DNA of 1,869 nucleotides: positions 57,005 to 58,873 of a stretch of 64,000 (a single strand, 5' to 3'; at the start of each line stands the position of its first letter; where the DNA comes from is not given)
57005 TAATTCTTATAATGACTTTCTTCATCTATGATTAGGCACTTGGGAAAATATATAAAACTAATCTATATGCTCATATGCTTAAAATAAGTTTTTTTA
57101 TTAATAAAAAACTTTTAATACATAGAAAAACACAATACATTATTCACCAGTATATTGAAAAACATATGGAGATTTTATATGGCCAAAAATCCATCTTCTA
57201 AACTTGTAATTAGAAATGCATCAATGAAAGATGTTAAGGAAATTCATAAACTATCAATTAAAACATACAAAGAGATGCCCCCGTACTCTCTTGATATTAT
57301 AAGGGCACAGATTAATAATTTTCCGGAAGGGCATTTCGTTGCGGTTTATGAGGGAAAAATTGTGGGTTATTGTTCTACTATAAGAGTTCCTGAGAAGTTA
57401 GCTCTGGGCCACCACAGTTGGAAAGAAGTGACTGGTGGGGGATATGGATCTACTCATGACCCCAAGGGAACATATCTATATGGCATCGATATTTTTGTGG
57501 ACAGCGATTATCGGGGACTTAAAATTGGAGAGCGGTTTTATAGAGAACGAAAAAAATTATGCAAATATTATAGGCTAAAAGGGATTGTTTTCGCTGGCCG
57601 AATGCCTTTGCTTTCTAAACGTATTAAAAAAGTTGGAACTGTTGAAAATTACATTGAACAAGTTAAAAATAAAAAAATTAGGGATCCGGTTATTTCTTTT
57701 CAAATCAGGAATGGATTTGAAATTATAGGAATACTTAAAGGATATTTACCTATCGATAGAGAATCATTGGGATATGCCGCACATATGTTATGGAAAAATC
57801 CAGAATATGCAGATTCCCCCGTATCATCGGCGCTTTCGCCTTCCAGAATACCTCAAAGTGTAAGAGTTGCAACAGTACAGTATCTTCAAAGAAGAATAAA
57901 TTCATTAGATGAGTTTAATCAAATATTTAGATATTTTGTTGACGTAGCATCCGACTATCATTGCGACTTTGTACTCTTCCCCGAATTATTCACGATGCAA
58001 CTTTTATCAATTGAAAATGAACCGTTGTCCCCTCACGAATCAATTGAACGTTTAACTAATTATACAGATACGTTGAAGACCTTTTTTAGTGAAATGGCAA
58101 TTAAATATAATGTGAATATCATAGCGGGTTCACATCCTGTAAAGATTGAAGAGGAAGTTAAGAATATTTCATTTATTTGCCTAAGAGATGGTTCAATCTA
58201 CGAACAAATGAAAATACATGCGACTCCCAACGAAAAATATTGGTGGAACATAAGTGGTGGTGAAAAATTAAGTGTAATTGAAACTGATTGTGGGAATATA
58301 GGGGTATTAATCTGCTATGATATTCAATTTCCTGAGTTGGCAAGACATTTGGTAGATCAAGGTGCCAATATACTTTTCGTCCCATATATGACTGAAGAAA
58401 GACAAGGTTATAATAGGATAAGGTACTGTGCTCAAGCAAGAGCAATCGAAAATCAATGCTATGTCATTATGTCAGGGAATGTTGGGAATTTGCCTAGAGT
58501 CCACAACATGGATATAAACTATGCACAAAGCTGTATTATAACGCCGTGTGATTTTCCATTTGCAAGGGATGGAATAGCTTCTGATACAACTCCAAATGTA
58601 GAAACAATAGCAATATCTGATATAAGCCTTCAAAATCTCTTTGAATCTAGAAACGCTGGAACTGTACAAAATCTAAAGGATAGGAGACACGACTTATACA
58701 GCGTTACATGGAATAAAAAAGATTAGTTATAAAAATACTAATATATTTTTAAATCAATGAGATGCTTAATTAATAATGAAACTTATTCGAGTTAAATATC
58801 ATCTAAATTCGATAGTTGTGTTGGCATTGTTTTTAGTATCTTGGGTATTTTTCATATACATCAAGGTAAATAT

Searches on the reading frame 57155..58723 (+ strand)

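Call 62: search_protein_families(library=pfam, proteins=[window:57155-58723:+], max_evalue=0.00001)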
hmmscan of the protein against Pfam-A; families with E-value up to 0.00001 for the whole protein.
window:57155-58723:+ (523 aa): 2 families
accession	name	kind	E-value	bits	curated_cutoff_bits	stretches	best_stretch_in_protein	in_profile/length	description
PF00795.27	CN_hydrolase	-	2.7e-28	99.5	23.2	1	237-493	1-249/256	Carbon-nitrogen hydrolase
PF00583.31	Acetyltransf_1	-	5.9e-07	30.2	20.7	1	42-136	17-88/116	Acetyltransferase (GNAT) family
